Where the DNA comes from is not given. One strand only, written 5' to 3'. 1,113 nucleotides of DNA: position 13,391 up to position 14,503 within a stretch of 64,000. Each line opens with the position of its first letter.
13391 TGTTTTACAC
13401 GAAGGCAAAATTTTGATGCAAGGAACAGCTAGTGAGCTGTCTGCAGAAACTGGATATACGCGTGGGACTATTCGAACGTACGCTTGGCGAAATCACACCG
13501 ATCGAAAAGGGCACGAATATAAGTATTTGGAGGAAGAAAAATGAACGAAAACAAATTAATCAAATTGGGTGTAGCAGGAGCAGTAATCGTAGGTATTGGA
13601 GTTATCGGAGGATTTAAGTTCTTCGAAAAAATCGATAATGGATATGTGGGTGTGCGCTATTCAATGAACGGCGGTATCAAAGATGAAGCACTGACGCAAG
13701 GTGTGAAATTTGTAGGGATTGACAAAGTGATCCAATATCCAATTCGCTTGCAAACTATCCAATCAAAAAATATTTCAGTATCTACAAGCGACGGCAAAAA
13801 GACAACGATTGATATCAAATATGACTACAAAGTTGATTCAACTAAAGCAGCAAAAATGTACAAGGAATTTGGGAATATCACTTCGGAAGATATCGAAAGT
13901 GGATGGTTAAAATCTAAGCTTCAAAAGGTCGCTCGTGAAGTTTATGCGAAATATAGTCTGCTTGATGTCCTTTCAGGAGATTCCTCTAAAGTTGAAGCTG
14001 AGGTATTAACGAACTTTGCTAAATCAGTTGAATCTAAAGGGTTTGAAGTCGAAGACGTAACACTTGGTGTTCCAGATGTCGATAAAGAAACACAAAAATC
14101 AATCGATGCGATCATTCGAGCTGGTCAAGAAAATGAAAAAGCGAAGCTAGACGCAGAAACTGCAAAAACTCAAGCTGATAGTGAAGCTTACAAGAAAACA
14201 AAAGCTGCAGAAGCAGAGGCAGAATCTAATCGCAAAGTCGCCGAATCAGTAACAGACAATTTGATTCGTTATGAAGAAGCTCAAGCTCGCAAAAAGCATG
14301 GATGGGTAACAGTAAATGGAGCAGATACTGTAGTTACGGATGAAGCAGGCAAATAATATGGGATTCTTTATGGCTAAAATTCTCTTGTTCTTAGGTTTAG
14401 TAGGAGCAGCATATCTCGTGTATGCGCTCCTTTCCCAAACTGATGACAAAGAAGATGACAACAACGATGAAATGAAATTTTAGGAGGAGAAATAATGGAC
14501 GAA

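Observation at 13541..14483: SPFH/band-7 membrane protein plus small TM partner inside the phage early region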

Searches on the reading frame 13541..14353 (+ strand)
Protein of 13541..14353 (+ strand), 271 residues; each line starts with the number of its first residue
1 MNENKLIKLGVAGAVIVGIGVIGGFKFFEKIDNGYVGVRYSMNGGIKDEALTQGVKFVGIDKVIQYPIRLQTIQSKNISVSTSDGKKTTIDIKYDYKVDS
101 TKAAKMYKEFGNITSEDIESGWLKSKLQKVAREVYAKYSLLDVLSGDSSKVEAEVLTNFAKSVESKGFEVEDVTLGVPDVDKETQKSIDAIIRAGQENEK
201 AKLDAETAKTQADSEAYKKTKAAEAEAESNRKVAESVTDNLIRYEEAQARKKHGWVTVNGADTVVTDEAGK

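Call 5: search_protein_families(library=pfam, proteins=[window:13541-14353:+], max_evalue=0.1)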
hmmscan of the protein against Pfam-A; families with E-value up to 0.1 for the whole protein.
window:13541-14353:+ (271 aa): 2 families
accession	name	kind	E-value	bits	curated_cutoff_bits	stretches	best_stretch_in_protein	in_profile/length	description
PF01145.31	Band_7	-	3.6e-25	89.5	23.6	1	30-207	2-174/176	SPFH domain / Band 7 family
PF03698.18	UPF0180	-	0.011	16.3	25.4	1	155-201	8-48/77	Uncharacterised protein family (UPF0180)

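Call 6: search_protein_families(library=phrogs, proteins=[window:13541-14353:+], max_evalue=0.01)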
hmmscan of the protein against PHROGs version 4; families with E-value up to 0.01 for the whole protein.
window:13541-14353:+ (271 aa): 1 family
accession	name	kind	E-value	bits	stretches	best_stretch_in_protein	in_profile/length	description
phrog_200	-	other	4.3e-65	221.3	1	4-264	77-347/379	lipoprotein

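Call 8: search_dna_similar(query=window:13541-14353:+, collection=phages, mode=protein, max_rows=60, rows=spread)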
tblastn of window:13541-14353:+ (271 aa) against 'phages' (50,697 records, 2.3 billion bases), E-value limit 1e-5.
Records with a match: 421; places in all: 421; records where one place covers at least 80% of the query: 172.
Best place of each record, by identity: 60-80% 54; <60% 367.
By first word of the organism name: Staphylococcus 275; Bacillus 54; Enterococcus 53; Streptococcus 18; Mammaliicoccus 4; Streptomyces 3; Bacteriophage 2; Brevibacillus 2; Arthrobacter 2; uncultured 2; and 6 more.
By host as written in the record: Staphylococcus aureus 84; - 42; Staphylococcus sp. 33; Enterococcus faecalis 14; Staphylococcus carnosus TM300 14; Bacillus cereus 10; Staphylococcus epidermidis F12 7; Staphylococcus epidermidis 7; and 123 more.
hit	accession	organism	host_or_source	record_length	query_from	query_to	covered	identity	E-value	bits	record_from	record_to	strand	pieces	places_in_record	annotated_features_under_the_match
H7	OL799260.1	Enterococcus phage phiSHEF16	Enterococcus faecium E1071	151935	25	269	90%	69.1%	3e-104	337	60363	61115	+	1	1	prohibitin family protein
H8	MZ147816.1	Enterococcus phage 113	Enterococcus faecium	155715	25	262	88%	70.7%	1e-105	341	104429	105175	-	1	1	modulator of FtsH protease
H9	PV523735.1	Enterococcus phage ZJGS2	Enterococcus mundtii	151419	25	262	88%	70.7%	1e-105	341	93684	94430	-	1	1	membrane protein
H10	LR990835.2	Enterococcus phage Porthos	-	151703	25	262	88%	70.7%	2e-105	341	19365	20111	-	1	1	SFPH_like superfamily domain-containing protein, putative lipoprotein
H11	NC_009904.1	Enterococcus phage EF24C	Enterococcus faecalis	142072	25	257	86%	71.3%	7e-105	339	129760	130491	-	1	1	lipoprotein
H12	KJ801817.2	Enterococcus phage ECP3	Enterococcus faecalis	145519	25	257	86%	71.3%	7e-105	339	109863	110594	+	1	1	putative anti-proliferative protein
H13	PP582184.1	Enterococcus phage vB_Efs25_KEN11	Enterococcus faecalis 6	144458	25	257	86%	71.3%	9e-105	339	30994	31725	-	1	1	lipoprotein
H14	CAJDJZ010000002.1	Enterococcus phage vB_EfaH_149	Zamorano cheese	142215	25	257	86%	71.3%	2e-104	338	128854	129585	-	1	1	hypothetical protein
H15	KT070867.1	Bacillus phage PBC2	Bacillus cereus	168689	25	271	91%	35.9%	1e-37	146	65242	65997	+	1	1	hypothetical protein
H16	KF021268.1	Staphylococcus phage phiIBB-SEP1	Staphylococcus epidermidis 9142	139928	25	267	90%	36.1%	2e-38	148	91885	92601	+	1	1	putative membrane protein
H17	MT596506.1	Staphylococcus phage vB_SepM_BE09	Staphylococcus epidermidis F12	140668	25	267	90%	36.1%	2e-38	148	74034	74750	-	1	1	hypothetical protein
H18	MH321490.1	Staphylococcus phage Quidividi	Staphylococcus epidermidis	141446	25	267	90%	36.1%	4e-38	147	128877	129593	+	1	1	HflC membrane protease regulator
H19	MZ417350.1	Staphylococcus phage PG-2021_8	Staphylococcus equorum C5824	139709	30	271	89%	35.4%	7e-35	138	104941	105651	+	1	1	record has no annotation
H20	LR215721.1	Staphylococcus phage Stab22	-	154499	30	271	89%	35.4%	5e-34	135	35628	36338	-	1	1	g069c: putative membrane protein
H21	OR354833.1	Staphylococcus phage S-CoN_Ph10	Staphylococcus sp.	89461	28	265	88%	36.0%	1e-36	143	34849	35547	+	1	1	lipoprotein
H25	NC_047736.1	Bacillus phage B5S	Bacillus cereus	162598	31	269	88%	35.0%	2e-26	114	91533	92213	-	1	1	putative band 7 protein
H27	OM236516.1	Bacillus phage FADO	Bacillus subtilis BEST7003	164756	25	265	89%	33.8%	4e-39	150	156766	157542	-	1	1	hypothetical protein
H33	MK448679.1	Streptococcus phage Javan137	Streptococcus dysgalactiae ERR085045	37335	30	267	88%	32.5%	4e-24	107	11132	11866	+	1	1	B-cell receptor associated protein-related protein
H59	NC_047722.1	Staphylococcus phage Staph1N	Staphylococcus aureus strain NCTC9789 ...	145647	30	212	68%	38.0%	9e-34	135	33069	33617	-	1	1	mbpS: MbpS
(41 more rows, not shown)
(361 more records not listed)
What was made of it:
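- Closest known: Kayvirus MbpV-MbpS. Same: MbpS is a homologue (about 36-38% identity; call 8; phrog_200).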

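Call 10: find_homologous_proteins(query=window:13541-14353:+)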
Query window:13541-14353:+ (271 aa): 164 proteins with E <= 0.001 among 2251 candidates; the best 120 are listed.
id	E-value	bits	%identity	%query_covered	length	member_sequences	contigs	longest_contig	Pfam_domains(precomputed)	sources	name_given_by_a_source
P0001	2.6e-164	563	99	100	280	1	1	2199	PF01145.32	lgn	-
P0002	4.3e-164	562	100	100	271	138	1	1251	PF01145.32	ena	-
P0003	3.4e-163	559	99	100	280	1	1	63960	PF01145.32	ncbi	-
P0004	7.8e-160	548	96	100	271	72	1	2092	PF01145.32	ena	-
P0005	8.2e-158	542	94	100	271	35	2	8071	PF01145.32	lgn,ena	-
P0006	4.4e-142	490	86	99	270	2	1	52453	PF01145.32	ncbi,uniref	ncbi:prohibitin family protein [Enterococcus sp. DIV0800]|uniref:prohibitin family protein n=1 Tax=u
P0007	8.1e-142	489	87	99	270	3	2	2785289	PF01145.32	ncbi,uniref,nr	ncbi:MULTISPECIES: prohibitin family protein [unclassified Enterococcus]|uniref:prohibitin family pr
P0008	1.9e-141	488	87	99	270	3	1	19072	PF01145.32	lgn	-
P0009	2.8e-141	488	87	97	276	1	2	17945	PF01145.32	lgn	-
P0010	3.5e-141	487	92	90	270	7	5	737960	PF01145.32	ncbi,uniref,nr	ncbi:prohibitin family protein [Enterococcus devriesei]|uniref:prohibitin family protein n=1 Tax=Ent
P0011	5.0e-141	487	86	99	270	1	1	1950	PF01145.32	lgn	-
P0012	5.7e-141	486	92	90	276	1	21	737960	PF01145.32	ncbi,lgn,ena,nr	ncbi:hypothetical protein IGI53_002581 [Enterococcus sp. DIV0788_1]|nr:prohibitin family protein [En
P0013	7.5e-141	486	92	90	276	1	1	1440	PF01145.32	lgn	-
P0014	8.8e-141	486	90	94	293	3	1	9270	PF01145.32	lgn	-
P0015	1.6e-140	485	92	90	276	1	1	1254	PF01145.32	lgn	-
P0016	2.1e-140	485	87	98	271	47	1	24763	PF01145.32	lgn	-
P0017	3.3e-140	484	86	97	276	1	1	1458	PF01145.32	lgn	-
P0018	3.7e-140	484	92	90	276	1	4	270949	PF01145.32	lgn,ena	-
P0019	4.7e-140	483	91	90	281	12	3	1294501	PF01145.32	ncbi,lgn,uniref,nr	ncbi:hypothetical protein I588_01554 [Enterococcus pallens ATCC BAA-351]|uniref:Band 7 domain-contai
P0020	1.5e-139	482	91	90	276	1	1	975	PF01145.32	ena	-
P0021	7.7e-139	480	91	90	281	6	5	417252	PF01145.32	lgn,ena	-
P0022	1.1e-138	479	89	93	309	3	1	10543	PF01145.32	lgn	-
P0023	3.7e-138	477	83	98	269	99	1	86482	PF01145.32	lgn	-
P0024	1.7e-137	475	90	90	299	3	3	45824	PF01145.32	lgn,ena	-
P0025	4.2e-137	474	87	94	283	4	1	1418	PF01145.32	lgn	-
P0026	7.2e-131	453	83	93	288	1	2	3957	PF01145.32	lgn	-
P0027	1.1e-130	453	89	92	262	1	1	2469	PF01145.32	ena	-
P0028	2.5e-129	448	78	99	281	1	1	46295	PF01145.32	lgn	-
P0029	8.7e-129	447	83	91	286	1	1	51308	PF01145.32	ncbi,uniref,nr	ncbi:regulator of protease activity HflC (stomatin/prohibitin superfamily) [Enterococcus sp. PF1-24]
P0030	2.0e-127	442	79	99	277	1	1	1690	PF01145.32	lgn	-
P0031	3.9e-126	438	80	89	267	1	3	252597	PF01145.32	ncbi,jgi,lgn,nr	ncbi:MAG: prohibitin family protein [Streptococcaceae bacterium]|jgi:regulator of protease activity 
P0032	4.5e-125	434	76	98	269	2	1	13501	PF01145.32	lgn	-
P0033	8.9e-125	433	76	98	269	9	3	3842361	PF01145.32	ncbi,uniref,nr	ncbi:SPFH domain-containing protein [Enterococcus wangshanyuanii]|uniref:Band 7 domain-containing pr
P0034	1.8e-124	432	75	98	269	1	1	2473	PF01145.32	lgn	-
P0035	5.4e-124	431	74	100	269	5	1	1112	PF01145.32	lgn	-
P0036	5.7e-123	428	73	99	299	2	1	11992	PF01145.32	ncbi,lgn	ncbi:MAG: SPFH domain-containing protein [Enterococcus sp.]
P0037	9.5e-121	420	71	98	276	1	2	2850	PF01145.32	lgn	-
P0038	1.5e-120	420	70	98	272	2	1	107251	PF01145.32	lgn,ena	-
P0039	1.1e-119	417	71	97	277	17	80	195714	PF01145.32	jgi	jgi:regulator of protease activity HflC (stomatin/prohibitin superfamily)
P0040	1.1e-118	414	71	97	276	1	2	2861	PF01145.32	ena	-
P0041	2.5e-118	412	69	97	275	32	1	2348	PF01145.32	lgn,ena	-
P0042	4.6e-118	411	73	97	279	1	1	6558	PF01145.32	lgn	-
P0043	4.9e-118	411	73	99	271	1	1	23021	PF01145.32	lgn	-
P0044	5.7e-118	411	70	96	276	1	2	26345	PF01145.32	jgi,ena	jgi:Membrane protease subunits, stomatin/prohibitin homologs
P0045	6.3e-118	411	70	96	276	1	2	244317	PF01145.32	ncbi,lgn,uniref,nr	ncbi:prohibitin family protein [Enterococcus saccharolyticus]|uniref:Band 7 domain-containing protei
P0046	3.3e-116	405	69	97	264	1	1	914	PF01145.32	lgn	-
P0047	7.2e-116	404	70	98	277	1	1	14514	PF01145.32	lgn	-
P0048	5.6e-115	401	70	99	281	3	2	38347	PF01145.32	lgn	-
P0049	8.3e-115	401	71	96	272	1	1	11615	PF01145.32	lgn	-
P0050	3.0e-114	399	67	97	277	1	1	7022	PF01145.32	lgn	-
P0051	3.3e-114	399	69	96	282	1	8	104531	PF01145.32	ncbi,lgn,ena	-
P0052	7.6e-114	398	68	98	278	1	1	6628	PF01145.32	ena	-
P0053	7.8e-114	398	73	94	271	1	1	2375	PF01145.32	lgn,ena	-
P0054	2.1e-113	396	69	97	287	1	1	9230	PF01145.32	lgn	-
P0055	2.4e-113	396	66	99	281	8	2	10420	PF01145.32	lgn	-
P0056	3.9e-112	392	67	97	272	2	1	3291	PF01145.32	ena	-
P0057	1.4e-111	390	67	98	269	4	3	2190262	PF01145.32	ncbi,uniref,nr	ncbi:SPFH domain-containing protein [Vagococcus zengguangii]|uniref:Prohibitin family protein n=1 Ta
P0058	6.4e-110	385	68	97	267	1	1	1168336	PF01145.32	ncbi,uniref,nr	ncbi:SPFH domain-containing protein [Peptostreptococcus faecalis]|uniref:SPFH domain-containing prot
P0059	2.0e-108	380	66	100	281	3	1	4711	PF01145.32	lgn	-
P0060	5.7e-108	378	66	100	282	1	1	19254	PF01145.32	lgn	-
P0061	1.3e-107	377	67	98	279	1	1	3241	PF01145.32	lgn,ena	-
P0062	2.8e-107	376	65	96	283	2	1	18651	PF01145.32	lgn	-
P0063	1.8e-106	374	68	96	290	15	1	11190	PF01145.32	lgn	-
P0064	2.0e-106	373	69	95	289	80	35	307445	PF01145.32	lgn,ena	-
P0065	2.5e-106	373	65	97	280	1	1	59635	PF01145.32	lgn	-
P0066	2.9e-106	373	67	99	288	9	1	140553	PF01145.32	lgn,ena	-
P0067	4.9e-106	372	62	98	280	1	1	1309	PF01145.32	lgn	-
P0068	6.5e-106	372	62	98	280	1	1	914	PF01145.32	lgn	-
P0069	8.2e-106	371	62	98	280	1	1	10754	PF01145.32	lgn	-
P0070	9.1e-106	371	62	98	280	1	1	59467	PF01145.32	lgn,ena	-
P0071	4.9e-105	369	61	99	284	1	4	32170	PF01145.32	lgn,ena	-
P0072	1.2e-104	368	60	100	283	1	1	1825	PF01145.32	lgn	-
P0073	2.7e-104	366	66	96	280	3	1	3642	PF01145.32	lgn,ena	-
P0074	9.1e-103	361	65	96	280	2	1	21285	PF01145.32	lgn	-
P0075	1.5e-102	361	64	97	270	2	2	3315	PF01145.32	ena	-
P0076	8.6e-101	355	61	96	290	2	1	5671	PF01145.32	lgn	-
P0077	6.6e-100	352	66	89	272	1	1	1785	PF01145.32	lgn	-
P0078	7.6e-99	349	58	99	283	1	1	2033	PF01145.32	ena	-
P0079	2.1e-98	347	61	98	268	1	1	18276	PF01145.32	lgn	-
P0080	1.1e-93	332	60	98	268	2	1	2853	PF01145.32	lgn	-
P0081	5.4e-93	329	60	97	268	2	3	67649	PF01145.32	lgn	-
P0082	4.8e-92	326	59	92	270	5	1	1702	PF01145.32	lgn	-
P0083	7.4e-92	326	57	97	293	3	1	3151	PF01145.32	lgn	-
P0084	4.4e-91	323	59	95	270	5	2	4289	PF01145.32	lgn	-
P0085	9.6e-91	322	61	88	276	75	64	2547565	PF01145.32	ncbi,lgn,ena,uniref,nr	ncbi:MAG: SPFH domain-containing protein [Carnobacterium sp.]|uniref:Regulator of protease activity 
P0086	3.5e-89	317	60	90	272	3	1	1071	PF01145.32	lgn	-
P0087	1.8e-88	315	57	97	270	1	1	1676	PF01145.32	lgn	-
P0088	2.9e-88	314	57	97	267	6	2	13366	PF01145.32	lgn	-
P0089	8.4e-87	309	57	93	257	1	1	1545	PF01145.32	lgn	-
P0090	1.9e-86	308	57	98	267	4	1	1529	PF01145.32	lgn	-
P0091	3.4e-86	307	56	98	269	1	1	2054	PF01145.32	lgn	-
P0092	5.1e-86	307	57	94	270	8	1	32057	PF01145.32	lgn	-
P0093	3.0e-85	304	55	97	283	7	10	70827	PF01145.32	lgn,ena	-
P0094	8.7e-85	303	71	76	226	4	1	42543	PF01145.32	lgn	-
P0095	1.2e-84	302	93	60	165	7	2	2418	PF01145.32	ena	-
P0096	2.9e-84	301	54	98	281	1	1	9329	PF01145.32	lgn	-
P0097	1.7e-83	298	56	90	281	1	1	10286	PF01145.32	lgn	-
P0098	2.0e-82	295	55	90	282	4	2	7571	PF01145.32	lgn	-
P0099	9.1e-82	293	51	98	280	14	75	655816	PF01145.32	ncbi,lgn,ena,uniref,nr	ncbi:prohibitin family protein [Brochothrix thermosphacta]|uniref:prohibitin family protein n=1 Tax=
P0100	3.5e-80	287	93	53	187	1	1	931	PF01145.32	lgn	-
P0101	3.3e-75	271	50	97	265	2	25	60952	PF01145.32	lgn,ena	-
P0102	1.5e-71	259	77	60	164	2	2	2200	PF01145.32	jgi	jgi:regulator of protease activity HflC (stomatin/prohibitin superfamily)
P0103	5.9e-71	257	49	100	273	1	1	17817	PF01145.32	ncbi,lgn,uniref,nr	ncbi:Regulator of protease activity HflC, stomatin/prohibitin superfamily [Pilibacter termitis]|unir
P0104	5.3e-67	244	82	48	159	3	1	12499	PF01145.32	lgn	-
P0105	1.2e-62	230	82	48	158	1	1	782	PF01145.32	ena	-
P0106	3.2e-62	229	61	66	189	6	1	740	PF01145.32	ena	-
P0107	4.0e-55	205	44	88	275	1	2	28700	PF01145.32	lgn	-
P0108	1.2e-47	181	68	50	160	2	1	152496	PF01145.32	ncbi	-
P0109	4.1e-41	160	41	93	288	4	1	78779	PF01145.32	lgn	-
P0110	2.0e-37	147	40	93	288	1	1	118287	PF01145.32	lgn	-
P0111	3.0e-37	147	38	99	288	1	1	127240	PF01145.32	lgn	-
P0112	2.4e-36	144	33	94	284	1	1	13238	PF01145.32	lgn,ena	-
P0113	4.2e-35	140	36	97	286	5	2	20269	PF01145.32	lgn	-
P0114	1.7e-34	138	37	96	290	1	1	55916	PF01145.32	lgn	-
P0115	5.4e-34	136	37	89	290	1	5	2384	PF01145.32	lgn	-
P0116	9.8e-34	135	37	89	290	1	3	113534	PF01145.32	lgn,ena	-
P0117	1.4e-33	135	37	89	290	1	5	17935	PF01145.32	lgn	-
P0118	2.3e-33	134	38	97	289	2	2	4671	PF01145.32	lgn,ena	-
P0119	3.2e-33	134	36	89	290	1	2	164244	PF01145.32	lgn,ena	-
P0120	1.0e-30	126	35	96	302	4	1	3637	PF01145.32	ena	-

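Call 11: find_related_loci(query=window:13541-14353:+, collection=viral_contigs, flank=6000)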
Query window:13541-14353:+ (271 aa) in viral_contigs; peptide patterns used: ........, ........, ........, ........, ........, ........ (x = any residue, [..] = any of these).
56 stretches matched a pattern; 37 encode a relative of the query (tblastn E <= 1e-3); 37 distinct loci.
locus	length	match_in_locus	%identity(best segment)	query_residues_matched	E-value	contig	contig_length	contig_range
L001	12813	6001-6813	100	1-271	2e-177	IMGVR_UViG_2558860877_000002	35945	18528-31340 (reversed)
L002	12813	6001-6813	100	1-271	2e-177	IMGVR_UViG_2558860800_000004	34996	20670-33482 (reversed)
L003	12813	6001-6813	100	1-271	2e-177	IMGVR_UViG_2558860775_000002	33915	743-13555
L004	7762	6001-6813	100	1-271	2e-177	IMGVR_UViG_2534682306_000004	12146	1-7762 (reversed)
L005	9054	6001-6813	100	1-271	2e-177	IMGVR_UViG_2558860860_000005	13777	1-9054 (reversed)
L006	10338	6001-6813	100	1-271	2e-177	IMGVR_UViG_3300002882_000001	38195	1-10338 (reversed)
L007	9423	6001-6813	100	1-271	2e-177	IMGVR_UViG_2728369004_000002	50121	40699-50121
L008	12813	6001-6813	100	1-271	2e-177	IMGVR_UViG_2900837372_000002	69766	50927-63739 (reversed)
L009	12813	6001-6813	100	1-271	2e-177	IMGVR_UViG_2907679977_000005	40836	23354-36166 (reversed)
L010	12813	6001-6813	100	1-271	2e-177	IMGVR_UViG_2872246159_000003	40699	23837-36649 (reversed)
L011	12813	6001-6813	100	1-271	2e-177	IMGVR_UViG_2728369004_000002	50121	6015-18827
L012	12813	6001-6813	100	1-271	2e-177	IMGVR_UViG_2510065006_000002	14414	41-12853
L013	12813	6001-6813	99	1-271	8e-176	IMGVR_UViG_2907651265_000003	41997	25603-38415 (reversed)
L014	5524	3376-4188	99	1-271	1e-178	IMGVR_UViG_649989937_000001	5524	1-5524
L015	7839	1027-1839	99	1-271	8e-176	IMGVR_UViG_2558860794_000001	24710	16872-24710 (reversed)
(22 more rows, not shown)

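Call 18: get_annotated_region(hit=H59, flank=3500)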
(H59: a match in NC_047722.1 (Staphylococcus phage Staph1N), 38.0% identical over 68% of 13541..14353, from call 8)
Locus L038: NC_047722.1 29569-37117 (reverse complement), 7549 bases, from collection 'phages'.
description: Staphylococcus phage Staph1N, complete genome.
organism: Staphylococcus phage Staph1N (NCBI taxid 1195076)
taxonomy: Viruses; Duplodnaviria; Heunggongvirae; Uroviricota; Caudoviricetes; Herelleviridae; Twortvirinae; Kayvirus; Kayvirus G1
host: Staphylococcus aureus strain NCTC9789 (=PS80); source: -; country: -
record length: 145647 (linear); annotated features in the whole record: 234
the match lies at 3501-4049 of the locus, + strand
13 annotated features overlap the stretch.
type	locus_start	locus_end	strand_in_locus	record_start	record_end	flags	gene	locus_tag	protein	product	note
CDS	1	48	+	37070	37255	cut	uphA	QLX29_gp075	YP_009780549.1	UphA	similar to YP_241098.1 ORF233 [Staphylococcus phage G1]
CDS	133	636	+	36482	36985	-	holA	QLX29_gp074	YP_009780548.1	HolA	holin; similar to Staphylococcus phage G1 ORF083 (INSD Accession Number AY954969) and to Staphylococcus phage K ORF33 ...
CDS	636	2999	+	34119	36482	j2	lysKn/lysKc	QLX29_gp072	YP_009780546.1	LysKn/LysKc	endolysin, N-acetyl-muramoyl-L-alanine-amidase; similar to Staphylococcus phage G1 ORF042 (INSD Accession Number ...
CDS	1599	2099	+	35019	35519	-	ksaI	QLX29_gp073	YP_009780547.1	KsaI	intron encoded HNH endonuclease I-KsaI; similar to Staphylococcus phage G1 ORF084 (YP_241035.1)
CDS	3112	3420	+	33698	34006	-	mbpV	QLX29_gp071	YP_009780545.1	MbpV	hypothetical membrane protein; similar to YP_241093.1 ORF146 [Staphylococcus phage G1] and to YP_024460.1 ORF29 ...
CDS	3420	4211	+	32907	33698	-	mbpS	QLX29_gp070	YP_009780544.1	MbpS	hypothetical membrane protein MbpS; similar to Staphylococcus phage G1 ORF044 (INSD Accession Number AY954969) and to ...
CDS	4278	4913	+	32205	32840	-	-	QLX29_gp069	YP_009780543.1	hypothetical protein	similar to Staphylococcus phage G1 ORF058 (INSD Accession Number AY954969) and to Staphylococcus phage K ORF27 (INSD ...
CDS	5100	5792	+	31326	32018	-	tgl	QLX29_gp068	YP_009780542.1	Tgl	putative transglycosylase; similar to Staphylococcus phage G1 ORF054 (INSD Accession Number AY954969) and to ...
CDS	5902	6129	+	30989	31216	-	-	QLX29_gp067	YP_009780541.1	hypothetical protein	similar to Staphylococcus phage G1 ORF190 (INSD Accession Number AY954969); ORF049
CDS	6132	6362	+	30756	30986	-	-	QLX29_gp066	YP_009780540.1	hypothetical protein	similar to Staphylococcus phage G1 ORF187 (INSD Accession Number AY954969) and to Enterococcus phage phiEF24C putative ...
CDS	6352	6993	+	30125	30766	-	-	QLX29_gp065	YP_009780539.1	hypothetical protein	similar to Staphylococcus phage G1 ORF057 (INSD Accession Number AY954969) and to Staphylococcus phage K ORF25 (INSD ...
CDS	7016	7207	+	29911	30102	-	-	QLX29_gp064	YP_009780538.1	hypothetical protein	similar to Staphylococcus phage G1 ORF222 (INSD Accession Number AY954969); ORF046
CDS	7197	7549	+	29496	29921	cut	rbn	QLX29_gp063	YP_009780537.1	Rbn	ribonuclease; putative ribonuclease; similar to Staphylococcus phage G1 ORF096 (INSD Accession Number AY954969) and to ...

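Call 19: get_annotated_region(hit=H11, flank=3500)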
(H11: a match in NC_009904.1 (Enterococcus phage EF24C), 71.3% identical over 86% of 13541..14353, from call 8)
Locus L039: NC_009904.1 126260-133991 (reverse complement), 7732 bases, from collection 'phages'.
description: Enterococcus phage phiEF24C, complete genome.
organism: Enterococcus phage EF24C (NCBI taxid 442493)
taxonomy: Viruses; Duplodnaviria; Heunggongvirae; Uroviricota; Caudoviricetes; Herelleviridae; Brockvirinae; Kochikohdavirus; Kochikohdavirus EF24C
host: Enterococcus faecalis; source: -; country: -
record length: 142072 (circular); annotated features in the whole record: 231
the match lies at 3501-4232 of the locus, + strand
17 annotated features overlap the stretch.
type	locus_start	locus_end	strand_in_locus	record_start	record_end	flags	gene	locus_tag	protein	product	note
CDS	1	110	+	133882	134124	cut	-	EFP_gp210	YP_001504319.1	putative ribonucleotide reductase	ORF210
CDS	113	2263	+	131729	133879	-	-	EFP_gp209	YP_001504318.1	ribonucleotide reductase large subunit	ORF209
CDS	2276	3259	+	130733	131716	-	-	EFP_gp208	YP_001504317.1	ribonucleotide reductase class Ia beta subunit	ORF208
CDS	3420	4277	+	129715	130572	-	-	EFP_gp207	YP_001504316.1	lipoprotein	ORF207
sig_peptide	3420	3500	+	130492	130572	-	-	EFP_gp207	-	-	putative signal peptide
CDS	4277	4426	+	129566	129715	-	-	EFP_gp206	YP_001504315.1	hypothetical protein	ORF206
sig_peptide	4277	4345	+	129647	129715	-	-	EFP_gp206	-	-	putative signal peptide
CDS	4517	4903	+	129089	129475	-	-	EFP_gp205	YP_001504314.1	hypothetical protein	ORF205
CDS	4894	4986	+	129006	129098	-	-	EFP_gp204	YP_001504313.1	hypothetical protein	ORF204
CDS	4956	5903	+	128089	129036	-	-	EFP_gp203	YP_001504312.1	thymidylate synthase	ORF203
CDS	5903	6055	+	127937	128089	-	-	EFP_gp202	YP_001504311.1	hypothetical protein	ORF202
CDS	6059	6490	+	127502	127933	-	-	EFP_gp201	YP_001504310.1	hypothetical protein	ORF201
CDS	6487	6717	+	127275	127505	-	-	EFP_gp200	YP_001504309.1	hypothetical protein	ORF200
CDS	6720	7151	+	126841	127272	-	-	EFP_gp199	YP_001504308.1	hypothetical protein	ORF199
CDS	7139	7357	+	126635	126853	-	-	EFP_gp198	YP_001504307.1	hypothetical protein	ORF198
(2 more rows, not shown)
